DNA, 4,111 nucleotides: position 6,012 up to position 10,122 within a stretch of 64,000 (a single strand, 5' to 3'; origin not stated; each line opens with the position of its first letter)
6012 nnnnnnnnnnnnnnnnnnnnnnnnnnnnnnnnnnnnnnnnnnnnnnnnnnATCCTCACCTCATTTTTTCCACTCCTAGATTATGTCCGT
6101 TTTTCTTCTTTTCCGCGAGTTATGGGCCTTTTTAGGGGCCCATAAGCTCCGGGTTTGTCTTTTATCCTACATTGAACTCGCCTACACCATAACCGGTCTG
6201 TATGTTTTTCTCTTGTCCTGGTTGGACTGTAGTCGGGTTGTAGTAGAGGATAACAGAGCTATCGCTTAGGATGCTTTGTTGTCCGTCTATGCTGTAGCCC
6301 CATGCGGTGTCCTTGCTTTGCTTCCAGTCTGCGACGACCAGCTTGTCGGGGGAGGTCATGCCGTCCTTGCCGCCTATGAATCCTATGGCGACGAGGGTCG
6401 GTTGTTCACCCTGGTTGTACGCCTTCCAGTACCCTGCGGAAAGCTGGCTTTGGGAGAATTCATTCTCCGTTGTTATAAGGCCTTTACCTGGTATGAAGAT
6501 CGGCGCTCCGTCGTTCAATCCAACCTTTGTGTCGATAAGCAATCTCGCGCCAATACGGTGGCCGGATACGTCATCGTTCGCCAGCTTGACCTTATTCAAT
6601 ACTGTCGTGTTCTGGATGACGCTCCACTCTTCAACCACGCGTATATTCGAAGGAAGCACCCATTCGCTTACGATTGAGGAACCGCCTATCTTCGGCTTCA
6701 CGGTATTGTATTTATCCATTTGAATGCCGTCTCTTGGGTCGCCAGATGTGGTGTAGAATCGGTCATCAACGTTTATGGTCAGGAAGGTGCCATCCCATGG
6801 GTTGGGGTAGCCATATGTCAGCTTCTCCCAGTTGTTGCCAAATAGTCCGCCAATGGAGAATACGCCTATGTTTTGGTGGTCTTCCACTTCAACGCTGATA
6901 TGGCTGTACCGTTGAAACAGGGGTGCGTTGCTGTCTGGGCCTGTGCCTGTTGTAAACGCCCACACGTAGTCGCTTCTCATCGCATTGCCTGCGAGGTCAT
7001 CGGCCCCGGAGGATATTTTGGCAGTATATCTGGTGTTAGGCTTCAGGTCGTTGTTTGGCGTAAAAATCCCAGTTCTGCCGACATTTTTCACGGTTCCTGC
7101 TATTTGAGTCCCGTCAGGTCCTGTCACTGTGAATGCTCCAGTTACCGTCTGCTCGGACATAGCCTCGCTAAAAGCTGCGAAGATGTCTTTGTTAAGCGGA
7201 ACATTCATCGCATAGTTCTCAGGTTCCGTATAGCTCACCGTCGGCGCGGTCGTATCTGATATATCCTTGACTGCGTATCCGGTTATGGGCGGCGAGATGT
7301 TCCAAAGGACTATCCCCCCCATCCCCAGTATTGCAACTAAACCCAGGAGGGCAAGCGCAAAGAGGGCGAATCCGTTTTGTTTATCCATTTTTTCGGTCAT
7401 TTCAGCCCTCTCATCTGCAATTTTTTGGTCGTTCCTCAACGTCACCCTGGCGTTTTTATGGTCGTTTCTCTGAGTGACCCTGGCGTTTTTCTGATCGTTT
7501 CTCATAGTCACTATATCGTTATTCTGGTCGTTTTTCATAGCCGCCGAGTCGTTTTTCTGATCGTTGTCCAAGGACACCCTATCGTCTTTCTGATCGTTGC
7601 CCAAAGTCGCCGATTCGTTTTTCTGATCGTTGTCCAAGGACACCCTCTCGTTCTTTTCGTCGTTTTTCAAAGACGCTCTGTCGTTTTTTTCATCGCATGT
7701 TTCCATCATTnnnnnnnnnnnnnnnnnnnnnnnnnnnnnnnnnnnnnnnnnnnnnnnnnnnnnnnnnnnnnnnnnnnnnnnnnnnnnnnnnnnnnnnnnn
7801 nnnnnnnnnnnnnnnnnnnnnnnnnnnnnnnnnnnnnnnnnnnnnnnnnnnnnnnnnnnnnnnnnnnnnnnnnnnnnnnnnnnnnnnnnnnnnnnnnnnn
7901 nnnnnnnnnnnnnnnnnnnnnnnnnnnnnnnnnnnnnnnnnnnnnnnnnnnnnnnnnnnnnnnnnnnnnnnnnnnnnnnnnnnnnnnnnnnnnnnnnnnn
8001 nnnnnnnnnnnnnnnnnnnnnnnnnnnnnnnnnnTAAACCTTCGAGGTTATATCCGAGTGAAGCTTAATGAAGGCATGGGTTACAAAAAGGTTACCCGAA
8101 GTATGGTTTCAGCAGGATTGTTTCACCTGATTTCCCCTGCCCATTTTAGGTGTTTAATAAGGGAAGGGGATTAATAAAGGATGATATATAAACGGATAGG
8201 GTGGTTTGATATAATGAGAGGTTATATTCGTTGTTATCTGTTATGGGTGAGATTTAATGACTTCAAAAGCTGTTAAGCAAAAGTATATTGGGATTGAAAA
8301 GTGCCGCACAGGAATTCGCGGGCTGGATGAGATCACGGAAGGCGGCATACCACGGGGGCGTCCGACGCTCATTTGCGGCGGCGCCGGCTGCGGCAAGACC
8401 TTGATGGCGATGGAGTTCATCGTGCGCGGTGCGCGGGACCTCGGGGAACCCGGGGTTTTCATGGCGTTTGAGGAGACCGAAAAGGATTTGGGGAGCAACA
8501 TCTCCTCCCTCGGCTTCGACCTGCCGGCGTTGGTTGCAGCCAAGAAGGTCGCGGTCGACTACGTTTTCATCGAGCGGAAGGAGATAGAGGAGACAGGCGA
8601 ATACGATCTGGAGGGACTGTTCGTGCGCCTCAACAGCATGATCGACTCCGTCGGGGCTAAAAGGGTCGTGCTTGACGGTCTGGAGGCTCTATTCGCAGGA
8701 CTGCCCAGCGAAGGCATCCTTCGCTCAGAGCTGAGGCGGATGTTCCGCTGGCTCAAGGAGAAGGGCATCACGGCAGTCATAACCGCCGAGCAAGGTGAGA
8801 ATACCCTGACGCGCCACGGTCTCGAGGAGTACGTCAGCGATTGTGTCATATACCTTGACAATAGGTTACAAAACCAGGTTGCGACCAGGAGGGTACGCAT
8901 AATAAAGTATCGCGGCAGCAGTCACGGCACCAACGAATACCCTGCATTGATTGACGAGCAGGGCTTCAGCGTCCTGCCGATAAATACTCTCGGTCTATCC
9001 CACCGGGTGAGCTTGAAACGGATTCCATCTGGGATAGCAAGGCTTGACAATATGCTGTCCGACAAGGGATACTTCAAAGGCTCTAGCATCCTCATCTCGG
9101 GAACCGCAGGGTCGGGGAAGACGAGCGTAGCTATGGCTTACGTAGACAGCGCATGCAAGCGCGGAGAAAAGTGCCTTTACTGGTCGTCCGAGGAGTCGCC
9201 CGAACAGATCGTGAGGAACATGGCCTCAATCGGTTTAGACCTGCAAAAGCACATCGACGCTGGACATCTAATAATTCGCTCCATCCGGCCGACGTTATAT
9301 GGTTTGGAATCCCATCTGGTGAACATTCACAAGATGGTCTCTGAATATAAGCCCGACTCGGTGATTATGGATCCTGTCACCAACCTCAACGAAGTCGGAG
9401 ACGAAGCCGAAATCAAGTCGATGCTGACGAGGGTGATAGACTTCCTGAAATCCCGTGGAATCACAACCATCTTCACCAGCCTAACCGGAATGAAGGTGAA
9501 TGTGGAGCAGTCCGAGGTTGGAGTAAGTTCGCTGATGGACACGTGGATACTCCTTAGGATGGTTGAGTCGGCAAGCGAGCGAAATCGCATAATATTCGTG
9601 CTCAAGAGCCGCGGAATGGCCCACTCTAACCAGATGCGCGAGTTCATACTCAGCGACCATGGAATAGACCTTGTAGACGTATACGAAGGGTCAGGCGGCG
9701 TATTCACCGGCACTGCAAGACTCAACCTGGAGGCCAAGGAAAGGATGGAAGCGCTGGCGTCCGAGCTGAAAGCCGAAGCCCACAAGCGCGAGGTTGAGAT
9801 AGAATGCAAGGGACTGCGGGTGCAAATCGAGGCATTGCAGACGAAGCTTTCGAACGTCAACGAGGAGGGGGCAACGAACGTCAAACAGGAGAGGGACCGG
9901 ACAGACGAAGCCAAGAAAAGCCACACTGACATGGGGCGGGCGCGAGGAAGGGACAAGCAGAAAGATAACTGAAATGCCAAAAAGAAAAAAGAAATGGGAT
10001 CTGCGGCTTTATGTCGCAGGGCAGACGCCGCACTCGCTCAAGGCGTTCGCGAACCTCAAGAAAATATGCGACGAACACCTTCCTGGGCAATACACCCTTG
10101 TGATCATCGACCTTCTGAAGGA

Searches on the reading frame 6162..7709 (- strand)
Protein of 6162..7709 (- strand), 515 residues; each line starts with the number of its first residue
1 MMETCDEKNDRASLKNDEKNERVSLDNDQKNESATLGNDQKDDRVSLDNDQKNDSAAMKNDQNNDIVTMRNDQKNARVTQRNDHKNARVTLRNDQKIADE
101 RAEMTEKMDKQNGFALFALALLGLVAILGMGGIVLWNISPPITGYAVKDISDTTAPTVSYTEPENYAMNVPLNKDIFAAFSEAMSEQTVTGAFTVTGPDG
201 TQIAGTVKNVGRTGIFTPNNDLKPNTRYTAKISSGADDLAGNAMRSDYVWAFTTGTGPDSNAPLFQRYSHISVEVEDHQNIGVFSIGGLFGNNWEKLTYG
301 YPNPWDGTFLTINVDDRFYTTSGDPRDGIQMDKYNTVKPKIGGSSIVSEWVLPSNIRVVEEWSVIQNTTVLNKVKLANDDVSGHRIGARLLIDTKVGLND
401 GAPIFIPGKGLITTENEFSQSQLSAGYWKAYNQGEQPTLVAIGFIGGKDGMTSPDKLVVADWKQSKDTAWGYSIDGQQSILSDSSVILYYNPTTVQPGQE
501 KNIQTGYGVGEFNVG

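Call 35: search_protein_families(library=pfam, proteins=[window:6162-7709:-], max_evalue=0.01)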
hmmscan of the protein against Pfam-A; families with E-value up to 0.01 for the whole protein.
window:6162-7709:- (515 aa): 1 family
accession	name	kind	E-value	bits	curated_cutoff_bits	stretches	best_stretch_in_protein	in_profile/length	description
PF13205.12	Big_5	-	8.1e-26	91.2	23.6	1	152-254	1-105/105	Bacterial Ig-like domain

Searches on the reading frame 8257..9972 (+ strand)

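Call 35: search_protein_families(library=pfam, proteins=[window:8257-9972:+], max_evalue=0.01)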
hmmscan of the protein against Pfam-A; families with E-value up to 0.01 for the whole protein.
window:8257-9972:+ (571 aa): 23 families
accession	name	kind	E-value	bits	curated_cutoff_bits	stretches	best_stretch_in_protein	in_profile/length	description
PF06745.19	ATPase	-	4.2e-107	357.2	26.6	2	16-242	1-229/231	KaiC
PF13481.12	AAA_25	-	5.9e-15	55.9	27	2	270-397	27-173/195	AAA domain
PF00154.27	RecA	-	4.4e-11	43.2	27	2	237-317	14-94/262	recA bacterial DNA recombination protein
PF03796.21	DnaB_C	-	2.2e-09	37.5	27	1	256-330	2-75/255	DnaB-like helicase C terminal domain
PF13401.12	AAA_22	-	5.7e-07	30.3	27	0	276-324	6-56/130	AAA domain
PF13191.12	AAA_16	-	1.2e-05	26.3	32.6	1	260-303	9-52/167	AAA ATPase domain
PF24883.2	NPHP3_N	-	1.3e-05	25.9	24.8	0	38-143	26-134/164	Nephrocystin 3, N-terminal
PF20720.3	nSTAND3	-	1.7e-05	25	27.2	0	277-319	19-61/155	Novel STAND NTPase 3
PF13245.12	AAA_19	-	0.00016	22.3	25.1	0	274-304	10-42/134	AAA domain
PF06068.19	TIP49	-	0.00029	20.6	23.8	0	270-296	45-71/347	TIP49 P-loop domain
PF01695.23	IstB_IS21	-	0.00038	20.5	24.1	0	277-313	94-130/238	IstB-like ATP binding protein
PF00270.35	DEAD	-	0.00049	20.3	26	0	274-327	13-70/167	DEAD/DEAH box helicase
PF12775.13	AAA_7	-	0.00054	20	25.8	0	31-55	30-54/181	P-loop containing dynein motor region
PF25199.1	nSTAND_NTPase5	-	0.00069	19.9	34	0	274-317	40-83/145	Novel STAND NTPase 5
PF09848.15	SLFN-g3_helicase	-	0.00099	18.9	24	0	278-320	4-48/354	Schlafen group 3, DNA/RNA helicase domain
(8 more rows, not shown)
